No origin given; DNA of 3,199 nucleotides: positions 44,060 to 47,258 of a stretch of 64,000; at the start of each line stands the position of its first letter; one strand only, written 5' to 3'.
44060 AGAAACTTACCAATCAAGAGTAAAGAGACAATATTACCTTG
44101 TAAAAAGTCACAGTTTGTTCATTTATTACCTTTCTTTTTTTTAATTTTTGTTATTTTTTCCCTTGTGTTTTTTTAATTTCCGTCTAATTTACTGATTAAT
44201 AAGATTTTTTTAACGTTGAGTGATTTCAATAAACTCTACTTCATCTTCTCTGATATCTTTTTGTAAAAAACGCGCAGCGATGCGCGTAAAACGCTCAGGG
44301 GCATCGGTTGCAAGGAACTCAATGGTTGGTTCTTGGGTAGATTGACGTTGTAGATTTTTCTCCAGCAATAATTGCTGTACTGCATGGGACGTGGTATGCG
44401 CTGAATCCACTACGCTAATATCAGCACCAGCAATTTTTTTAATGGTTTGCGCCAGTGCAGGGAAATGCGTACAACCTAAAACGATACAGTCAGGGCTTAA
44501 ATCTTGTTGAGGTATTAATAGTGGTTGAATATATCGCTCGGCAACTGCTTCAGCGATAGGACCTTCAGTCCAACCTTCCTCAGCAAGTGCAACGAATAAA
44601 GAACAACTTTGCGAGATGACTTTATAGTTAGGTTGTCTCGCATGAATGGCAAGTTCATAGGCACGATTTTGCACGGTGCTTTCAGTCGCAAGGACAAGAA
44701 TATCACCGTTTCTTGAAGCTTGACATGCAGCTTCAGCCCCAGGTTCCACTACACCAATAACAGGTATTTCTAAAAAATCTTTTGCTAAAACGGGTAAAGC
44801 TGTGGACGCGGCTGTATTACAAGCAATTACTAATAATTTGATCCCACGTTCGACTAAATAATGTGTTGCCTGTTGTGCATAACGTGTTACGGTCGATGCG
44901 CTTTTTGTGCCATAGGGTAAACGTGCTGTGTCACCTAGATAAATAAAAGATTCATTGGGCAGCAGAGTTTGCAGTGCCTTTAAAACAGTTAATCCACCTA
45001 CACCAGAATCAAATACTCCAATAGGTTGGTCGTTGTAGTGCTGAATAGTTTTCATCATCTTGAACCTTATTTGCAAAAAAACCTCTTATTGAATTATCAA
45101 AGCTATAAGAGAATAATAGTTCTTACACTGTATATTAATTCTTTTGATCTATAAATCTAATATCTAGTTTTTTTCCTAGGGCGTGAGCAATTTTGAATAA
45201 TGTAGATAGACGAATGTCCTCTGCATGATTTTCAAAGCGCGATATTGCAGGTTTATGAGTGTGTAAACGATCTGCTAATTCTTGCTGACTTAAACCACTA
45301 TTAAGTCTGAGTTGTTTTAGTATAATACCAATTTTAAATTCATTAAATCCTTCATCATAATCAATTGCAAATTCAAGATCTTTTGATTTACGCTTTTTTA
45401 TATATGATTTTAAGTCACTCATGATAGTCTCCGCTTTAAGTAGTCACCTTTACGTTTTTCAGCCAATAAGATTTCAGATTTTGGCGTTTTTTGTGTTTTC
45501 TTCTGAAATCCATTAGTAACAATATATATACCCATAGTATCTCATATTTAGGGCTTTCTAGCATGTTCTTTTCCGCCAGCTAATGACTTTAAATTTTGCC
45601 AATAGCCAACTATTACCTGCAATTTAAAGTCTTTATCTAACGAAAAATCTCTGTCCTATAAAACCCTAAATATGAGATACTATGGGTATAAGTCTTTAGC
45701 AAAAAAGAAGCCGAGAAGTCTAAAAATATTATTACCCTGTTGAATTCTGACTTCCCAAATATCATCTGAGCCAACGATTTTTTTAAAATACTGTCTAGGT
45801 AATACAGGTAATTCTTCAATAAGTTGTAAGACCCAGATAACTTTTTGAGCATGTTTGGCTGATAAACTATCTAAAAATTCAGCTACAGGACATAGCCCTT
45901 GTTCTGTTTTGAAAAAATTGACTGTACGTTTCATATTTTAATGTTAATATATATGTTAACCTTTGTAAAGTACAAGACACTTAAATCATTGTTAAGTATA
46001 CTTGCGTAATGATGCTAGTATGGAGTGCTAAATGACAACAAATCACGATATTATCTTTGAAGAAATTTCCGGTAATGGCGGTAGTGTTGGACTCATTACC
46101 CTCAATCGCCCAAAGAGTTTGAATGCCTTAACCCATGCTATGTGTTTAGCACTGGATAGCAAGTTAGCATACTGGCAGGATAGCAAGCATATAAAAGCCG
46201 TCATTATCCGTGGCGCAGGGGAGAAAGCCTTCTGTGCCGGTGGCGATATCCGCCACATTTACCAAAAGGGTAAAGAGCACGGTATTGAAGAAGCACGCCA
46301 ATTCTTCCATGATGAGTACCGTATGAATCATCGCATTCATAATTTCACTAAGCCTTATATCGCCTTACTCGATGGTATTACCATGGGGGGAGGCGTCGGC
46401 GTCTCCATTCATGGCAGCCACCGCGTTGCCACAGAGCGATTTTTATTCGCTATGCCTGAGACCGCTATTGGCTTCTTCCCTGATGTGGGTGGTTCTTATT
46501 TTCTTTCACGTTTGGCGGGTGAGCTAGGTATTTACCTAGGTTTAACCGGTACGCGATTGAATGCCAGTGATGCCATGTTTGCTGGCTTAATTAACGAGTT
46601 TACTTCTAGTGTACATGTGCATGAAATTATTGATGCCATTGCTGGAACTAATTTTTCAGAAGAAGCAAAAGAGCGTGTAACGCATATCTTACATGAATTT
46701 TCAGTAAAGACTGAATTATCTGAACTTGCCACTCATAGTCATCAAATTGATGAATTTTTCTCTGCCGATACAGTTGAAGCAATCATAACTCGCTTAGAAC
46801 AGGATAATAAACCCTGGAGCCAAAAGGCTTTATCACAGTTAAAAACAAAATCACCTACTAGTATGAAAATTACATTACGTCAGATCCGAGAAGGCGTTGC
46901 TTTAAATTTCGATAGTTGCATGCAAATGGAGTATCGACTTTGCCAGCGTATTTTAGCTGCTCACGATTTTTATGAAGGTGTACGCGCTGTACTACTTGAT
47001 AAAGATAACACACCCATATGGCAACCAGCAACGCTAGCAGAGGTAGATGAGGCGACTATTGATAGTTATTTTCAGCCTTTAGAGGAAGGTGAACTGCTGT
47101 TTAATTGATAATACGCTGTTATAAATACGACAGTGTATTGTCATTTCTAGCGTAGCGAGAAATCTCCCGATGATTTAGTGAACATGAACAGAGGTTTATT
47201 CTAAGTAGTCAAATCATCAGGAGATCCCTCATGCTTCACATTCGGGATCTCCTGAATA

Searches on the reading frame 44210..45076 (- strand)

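Call 18: search_protein_families(library=ncbifam, proteins=[window:44210-45076:-], max_evalue=0.00001)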
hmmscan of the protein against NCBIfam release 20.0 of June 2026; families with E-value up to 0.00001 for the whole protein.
window:44210-45076:- (288 aa): 5 families
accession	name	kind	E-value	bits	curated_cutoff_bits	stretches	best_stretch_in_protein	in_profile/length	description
NF002035.0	PRK00865.1-3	equivalog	1.1e-72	244.8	328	1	15-284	2-264/267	glutamate racemase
TIGR00067.1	glut_race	equivalog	7.9e-69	231.8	146.65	1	19-271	1-249/251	glutamate racemase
NF002034.1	PRK00865.1-1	equivalog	1.8e-37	129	408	1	21-250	3-229/260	glutamate racemase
NF052483.1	racemase_CuyB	equivalog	6.5e-11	42.6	190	1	69-233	62-221/225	cysteate racemase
TIGR00035.1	asp_race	subfamily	6.4e-06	25.9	93.1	0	76-241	74-232/236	amino acid racemase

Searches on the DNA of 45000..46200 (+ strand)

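Call 7: search_rna_families(source=window, start=45000, end=46200, threshold=evalue, max_evalue=1)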
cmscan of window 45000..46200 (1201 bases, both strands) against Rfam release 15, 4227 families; matches with E-value up to 1: 7.
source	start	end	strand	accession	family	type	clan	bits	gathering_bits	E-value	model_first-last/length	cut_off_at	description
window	45529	45685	-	RF04130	MIR7996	Gene; miRNA;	-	38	119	8.5e-05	1-190/190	no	MIR7996 microRNA precursor family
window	45524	45694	+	RF04097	MIR2630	Gene; miRNA;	-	33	144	0.00019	1-229/229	no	MIR2630 microRNA precursor family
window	45529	45688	-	RF04205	MIR2606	Gene; miRNA;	-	32.3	139.7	0.013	1-165/165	no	MIR2606 microRNA precursor family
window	45529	45688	+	RF04205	MIR2606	Gene; miRNA;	-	28.6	139.7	0.078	1-165/165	no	MIR2606 microRNA precursor family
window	45533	45684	+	RF04134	MIR7504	Gene; miRNA;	-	23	83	0.31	1-124/124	no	MIR7504 microRNA precursor family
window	45033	45100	+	RF00535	snoMe28S-Am982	Gene; snRNA; snoRNA; CD-box;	CL00054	22.8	49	0.45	1-80/80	no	Small nucleolar RNA Me28S-Am982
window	45145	45231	-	RF00097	snoR71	Gene; snRNA; snoRNA; CD-box;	-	21.3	40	0.2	1-107/107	no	Plant small nucleolar RNA R71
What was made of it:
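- On Described structured RNA family: The only sub-threshold hits are to plant miRNA precursor families: 38 bits against 119 required (call 7).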

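Call 17: search_dna_similar(query=window:45527-45690:+, collection=plasmids, mode=distant, max_evalue=1)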
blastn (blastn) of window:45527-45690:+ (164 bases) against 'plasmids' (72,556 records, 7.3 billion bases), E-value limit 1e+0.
Records with a match: 1; places in all: 1; records where one place covers at least 80% of the query: 0.
Best place of each record, by identity: 95-99% 1.
By first word of the organism name: Jeotgalibaca 1.
By predicted mobility (MOB-suite, as given by PLSDB): non-mobilizable 1.
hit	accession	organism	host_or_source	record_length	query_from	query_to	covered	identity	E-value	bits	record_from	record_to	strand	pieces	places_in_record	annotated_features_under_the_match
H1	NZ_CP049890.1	Jeotgalibaca porci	pig,mono bacterial isolate,liquid joint ...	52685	87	111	15%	96.0%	5e-1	42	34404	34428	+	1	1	none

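Call 49: search_dna_similar(query=window:45527-45690:+, collection=phages, mode=distant, max_evalue=1)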
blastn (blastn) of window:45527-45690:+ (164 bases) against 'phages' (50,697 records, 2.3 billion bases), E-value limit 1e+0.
Records with a match: 2; places in all: 2; records where one place covers at least 80% of the query: 0.
Best place of each record, by identity: 90-95% 1; 80-90% 1.
By first word of the organism name: Alteromonas 1; Streptococcus 1.
By host as written in the record: Alteromonas marina SW-47 1; Streptococcus dysgalactiae ATCC_27957 1.
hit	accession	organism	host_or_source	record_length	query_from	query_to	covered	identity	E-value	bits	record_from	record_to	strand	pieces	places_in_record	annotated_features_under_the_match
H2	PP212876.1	Alteromonas phage vB_AmeP-R22Y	Alteromonas marina SW-47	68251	81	113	20%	87.9%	5e-1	40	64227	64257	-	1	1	record has no annotation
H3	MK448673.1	Streptococcus phage Javan119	Streptococcus dysgalactiae ATCC_27957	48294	97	126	18%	90.0%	5e-1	39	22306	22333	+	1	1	hypothetical protein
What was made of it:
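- Plasmids and phages gave nothing significant (calls 17, 49).
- Tried and rejected: Plasmids and phages gave only 25-33-nt hits at E of about 0.5 (calls 17, 49).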

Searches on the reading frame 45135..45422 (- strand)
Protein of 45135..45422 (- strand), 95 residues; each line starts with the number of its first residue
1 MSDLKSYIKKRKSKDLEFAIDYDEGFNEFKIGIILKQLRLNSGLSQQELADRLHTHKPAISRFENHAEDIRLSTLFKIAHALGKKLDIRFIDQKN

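Call 6: search_protein_families(library=pfam, proteins=[window:45138-45422:-], max_evalue=0.01)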
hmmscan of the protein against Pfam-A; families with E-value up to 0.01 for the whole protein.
seq(95 aa): 9 families
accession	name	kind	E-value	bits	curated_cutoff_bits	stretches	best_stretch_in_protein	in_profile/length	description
PF01381.28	HTH_3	-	2.8e-13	50.1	23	1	35-87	1-53/55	Helix-turn-helix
PF13560.12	HTH_31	-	7.6e-08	33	27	1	32-83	3-55/64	Helix-turn-helix domain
PF13744.12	HTH_37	-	3.2e-06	27.3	27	1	38-89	26-78/80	Helix-turn-helix domain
PF12844.13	HTH_19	-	5.2e-05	23.5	30.2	1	32-83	1-52/64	Helix-turn-helix domain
PF13443.12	HTH_26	-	0.00033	21.3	22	1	35-83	2-51/63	Cro/C1-type HTH DNA-binding domain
PF02346.21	Vac_Fusion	-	0.00043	20.3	24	1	47-75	17-45/56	Chordopoxvirus multifunctional envelope protein A27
PF13412.12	HTH_24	-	0.00068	19.6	21.9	1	34-61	8-35/48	Winged helix-turn-helix DNA-binding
PF01047.28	MarR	-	0.0016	18.7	24.6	1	34-63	8-37/59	MarR family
PF12802.13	MarR_2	-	0.0077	16.8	27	0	37-62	13-39/61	MarR family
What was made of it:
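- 45135..45422 (-): Intact HTH_3 (Xre-type) antitoxin of 95 aa. Its ATG overlaps the toxin stop (ATGA). A GGAG lies 6 nt upstream of the ATG. Pfam HTH_3 E = 2.8e-13 (call 6).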

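Call 8: find_encoding_contigs(protein=window:45135-45422:-, flank=6000, max_places=10)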
Protein window:45135-45422:- (95 aa): no gene with exactly this product is on record in the collection.

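Call 40: search_protein_families(library=ncbifam, proteins=[window:45135-45422:-], max_evalue=0.01)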
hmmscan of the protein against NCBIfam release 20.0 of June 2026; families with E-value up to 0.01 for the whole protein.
window:45135-45422:- (95 aa): 13 families
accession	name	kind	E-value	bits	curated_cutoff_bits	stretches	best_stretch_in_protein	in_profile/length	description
NF007271.0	PRK09726.1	equivalog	2.2e-10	40.4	79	1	31-86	13-68/88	type II toxin-antitoxin system antitoxin HipB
TIGR03070.1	couple_hipB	subfamily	1.8e-09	37.4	71.65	1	30-86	2-58/58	type II toxin-antitoxin system Y4mF family antitoxin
NF041951.1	phage_RstR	subfamily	3.1e-08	33.9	80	1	32-88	4-60/108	RstR family transcriptional repressor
NF047948.1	male_kill_WMK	equivalog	6e-06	25.9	300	1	26-82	158-214/300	WO male-killing family protein Wmk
TIGR03830.1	CxxCG_CxxCG_HTH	subfamily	9.9e-06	25.4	61.8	1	35-79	70-116/127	type II TA system antitoxin MqsA family protein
NF052239.1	antitox_spr1629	equivalog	0.00042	19.5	335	1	31-82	3-54/377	spr1629 family repressor/antitoxin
NF003162.0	PRK04140.1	equivalog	0.0005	19.2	263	1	32-86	128-182/317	transcriptional regulator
TIGR00270.2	TIGR00270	equivalog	0.00089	19.1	110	1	33-94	78-135/159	multiprotein bridging factor aMBF1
NF007408.0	PRK09943.1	equivalog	0.0023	17.5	211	1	30-93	7-70/185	HTH-type transcriptional regulator PuuR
NF003057.0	PRK03975.1-5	subfamily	0.0026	17.5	168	1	41-71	18-49/134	putative transcriptional regulator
TIGR02612.1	mob_myst_A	hypoth_equivalog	0.005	16.7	122.6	1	35-86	30-83/150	mobile mystery protein A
TIGR02607.1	antidote_HigA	equivalog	0.0053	16.6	47.7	1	30-87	6-64/81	HigA family addiction module antitoxin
NF038139.1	Reg_Aceta_RamB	equivalog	0.0061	15.2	700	1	31-93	3-63/465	acetate metabolism transcriptional regulator RamB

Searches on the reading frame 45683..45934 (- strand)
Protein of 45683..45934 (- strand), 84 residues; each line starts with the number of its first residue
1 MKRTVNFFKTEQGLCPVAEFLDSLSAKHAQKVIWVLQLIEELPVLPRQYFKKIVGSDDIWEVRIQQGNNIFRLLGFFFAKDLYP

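Call 6: search_protein_families(library=pfam, proteins=[window:45683-45934:-], max_evalue=0.01)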
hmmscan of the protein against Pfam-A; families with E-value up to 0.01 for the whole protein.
seq(84 aa): 1 family
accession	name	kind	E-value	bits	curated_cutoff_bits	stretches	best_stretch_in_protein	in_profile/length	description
PF05973.20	Gp49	-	3.3e-10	40.3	23.9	1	19-79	1-60/90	Phage derived protein Gp49-like (DUF891)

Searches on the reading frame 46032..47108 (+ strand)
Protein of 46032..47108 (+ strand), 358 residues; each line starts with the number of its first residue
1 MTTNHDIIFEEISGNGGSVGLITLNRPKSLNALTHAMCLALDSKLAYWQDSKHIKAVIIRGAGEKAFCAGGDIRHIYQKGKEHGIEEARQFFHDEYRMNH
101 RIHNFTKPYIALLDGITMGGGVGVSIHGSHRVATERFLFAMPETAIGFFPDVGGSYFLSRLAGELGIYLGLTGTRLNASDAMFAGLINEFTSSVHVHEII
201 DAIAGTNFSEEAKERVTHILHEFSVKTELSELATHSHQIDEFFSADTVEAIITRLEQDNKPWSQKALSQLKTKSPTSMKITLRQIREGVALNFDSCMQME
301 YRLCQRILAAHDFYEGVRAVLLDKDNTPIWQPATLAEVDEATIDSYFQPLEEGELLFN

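Call 9: find_encoding_contigs(protein=window:46032-47108:+, flank=4000, max_places=10)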
Protein window:46032-47108:+ (358 aa): no gene with exactly this product is on record in the collection.

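Call 16: list_cluster_members(proteins=[P0001, window:46032-47108:+, window:45135-45422:-])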
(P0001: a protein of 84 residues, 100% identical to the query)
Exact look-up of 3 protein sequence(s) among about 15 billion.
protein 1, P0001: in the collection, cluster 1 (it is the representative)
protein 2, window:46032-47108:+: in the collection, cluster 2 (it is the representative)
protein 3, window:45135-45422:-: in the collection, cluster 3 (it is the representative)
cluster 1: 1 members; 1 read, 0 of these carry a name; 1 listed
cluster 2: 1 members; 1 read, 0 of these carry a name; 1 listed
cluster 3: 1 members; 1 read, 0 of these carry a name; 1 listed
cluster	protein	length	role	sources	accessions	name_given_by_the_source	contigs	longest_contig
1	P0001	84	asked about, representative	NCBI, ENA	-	-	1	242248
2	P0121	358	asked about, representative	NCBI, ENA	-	-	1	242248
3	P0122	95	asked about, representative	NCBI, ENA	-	-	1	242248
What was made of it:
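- Tried and rejected: The proteins are nevertheless in the collection, as singletons from one 242,248-bp contig (call 16).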

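Call 18: search_protein_families(library=ncbifam, proteins=[window:46032-47108:+], max_evalue=0.00001)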
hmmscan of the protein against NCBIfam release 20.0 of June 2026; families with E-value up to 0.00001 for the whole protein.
window:46032-47108:+ (358 aa): 68 families (the best 25 are shown)
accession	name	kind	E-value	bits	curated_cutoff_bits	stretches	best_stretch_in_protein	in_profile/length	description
NF004127.0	PRK05617.1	subfamily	7.9e-130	433.3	274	1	15-355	15-353/356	3-hydroxyisobutyryl-CoA hydrolase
NF058611.1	NlCAhytisonDspII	equivalog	3.9e-80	269.7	600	1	6-354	2-361/367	enoyl-CoA hydratase/isomerase DspII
NF004634.0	PRK05980.1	equivalog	2.2e-35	122.3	375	1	18-207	12-202/263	crotonase/enoyl-CoA hydratase family protein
NF004475.0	PRK05809.1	subfamily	4.8e-35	121.3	394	1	16-205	11-197/260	short-chain-enoyl-CoA hydratase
NF051848.1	EnCoAHydtEchA19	equivalog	1.6e-32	113.1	400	1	17-205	8-195/258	enoyl-CoA hydratase EchA19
NF005802.0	PRK07657.1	equivalog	4.8e-30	104.9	363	1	18-204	13-196/260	enoyl-CoA hydratase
NF042430.2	EnCoAhydt_DpgD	equivalog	3.8e-29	101.9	400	1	17-203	5-193/258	enoyl-CoA-hydratase DpgD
NF004840.0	PRK06190.1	equivalog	1.5e-28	100.1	253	1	17-240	12-233/260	enoyl-CoA hydratase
NF004781.0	PRK06127.1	subfamily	3e-28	99.2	291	1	15-204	17-205/269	enoyl-CoA hydratase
NF006007.0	PRK08138.1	subfamily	8.2e-28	97.5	355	1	5-196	6-189/261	enoyl-CoA hydratase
NF006566.0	PRK09076.1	subfamily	8.4e-28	97.7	286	1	16-264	12-259/260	enoyl-CoA hydratase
NF007239.0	PRK09674.1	equivalog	8.6e-28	97.5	371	1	17-199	12-188/257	2,3-dehydroadipyl-CoA hydratase PaaF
NF005803.0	PRK07658.1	equivalog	3.3e-27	95.5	313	1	18-257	11-249/257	enoyl-CoA hydratase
NF006699.0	PRK09245.1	subfamily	8.3e-27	94.1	354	1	17-205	11-203/266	crotonase/enoyl-CoA hydratase family protein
NF004796.0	PRK06144.1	subfamily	7.2e-26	91.2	272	1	18-205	17-203/262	enoyl-CoA hydratase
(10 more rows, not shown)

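Call 21: find_related_loci(query=window:46032-47108:+, collection=genome_contigs, flank=10000)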
Query window:46032-47108:+ (358 aa) in genome_contigs; peptide patterns used: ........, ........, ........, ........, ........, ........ (x = any residue, [..] = any of these).
283 stretches matched a pattern; 220 encode a relative of the query (tblastn E <= 1e-3); the best 80 are kept; 80 distinct loci.
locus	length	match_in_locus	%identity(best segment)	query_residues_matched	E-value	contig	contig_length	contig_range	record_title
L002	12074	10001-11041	49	1-348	1e-115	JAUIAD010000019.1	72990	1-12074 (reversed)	MAG: Gammaproteobacteria bacterium isolate 5_bin.3 NODE_498_length_72990_cov_7.332281, whole genome shotgun sequence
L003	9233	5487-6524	51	6-352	3e-115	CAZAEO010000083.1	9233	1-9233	MAG TPA_asm: uncultured Coxiellaceae bacterium isolate SRP011637_co1_137 genome assembly, contig: NODE_2827_length_9233_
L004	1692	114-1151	50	1-350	6e-123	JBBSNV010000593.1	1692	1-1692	MAG: Reyranellales bacterium isolate LS6_sbin.13 LS6_sbin.13_K_228119_L_1692_cov_9.0000, whole genome shotgun sequence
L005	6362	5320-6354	50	6-351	7e-114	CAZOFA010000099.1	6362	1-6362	MAG TPA_asm: uncultured Coxiellaceae bacterium isolate SRP200132_co1_513 genome assembly, contig: NODE_23137_length_6362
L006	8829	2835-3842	50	17-358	4e-111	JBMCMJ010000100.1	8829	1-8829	MAG: Pseudomonadota bacterium isolate D1M04_15 NODE_4071_length_8829_cov_22.692045, whole genome shotgun sequence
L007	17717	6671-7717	48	3-358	4e-111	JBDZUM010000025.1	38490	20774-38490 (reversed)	MAG: Rhodospirillaceae bacterium isolate PE_seawater44 NODE_272_length_38490, whole genome shotgun sequence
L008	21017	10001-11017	49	6-357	5e-111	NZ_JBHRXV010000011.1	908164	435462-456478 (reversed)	Sphingoaurantiacus capsulatus strain KCTC 42644 soapdenovo_K_61_11, whole genome shotgun sequence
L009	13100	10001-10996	51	19-350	8e-111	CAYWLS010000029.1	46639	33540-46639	MAG TPA_asm: uncultured Hyphomicrobiales bacterium isolate SRP263991_co5_176 genome assembly, contig: NODE_1634_length_4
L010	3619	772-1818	49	3-358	1e-112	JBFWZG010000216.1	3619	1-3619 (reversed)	MAG: Reyranellaceae bacterium isolate CA_2019_TPBS_182 NODE_89082_length_3619_cov_8.612543_TPBS, whole genome shotgun se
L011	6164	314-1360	48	3-358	3e-110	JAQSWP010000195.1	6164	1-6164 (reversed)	MAG: Alphaproteobacteria bacterium isolate C_No_T20_C_bin.81 scaffold_13714, whole genome shotgun sequence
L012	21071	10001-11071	47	1-358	4e-110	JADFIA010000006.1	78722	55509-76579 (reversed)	MAG: Proteobacteria bacterium isolate B37T1B8 B37T1B8_NODE386, whole genome shotgun sequence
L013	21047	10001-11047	47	3-358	3e-109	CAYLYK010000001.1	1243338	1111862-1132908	MAG TPA_asm: uncultured Hyphomicrobiales bacterium isolate binchicken_co199_94 genome assembly, contig: NODE_1_length_12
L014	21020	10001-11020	49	6-358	1e-108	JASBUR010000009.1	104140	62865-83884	MAG: Sphingomonadaceae bacterium isolate BWSM_79 k141_1023532, whole genome shotgun sequence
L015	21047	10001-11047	48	3-358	1e-107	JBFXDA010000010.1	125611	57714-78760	MAG: Reyranellaceae bacterium isolate CA_2019_TPBS_82 NODE_1290_length_125611_cov_7.589940_TPBS, whole genome shotgun se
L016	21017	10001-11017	48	19-358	4e-107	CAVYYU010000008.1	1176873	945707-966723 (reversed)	MAG: uncultured Gammaproteobacteria bacterium isolate MFD02832.bin.1.183 genome assembly, contig: contig_7436, whole gen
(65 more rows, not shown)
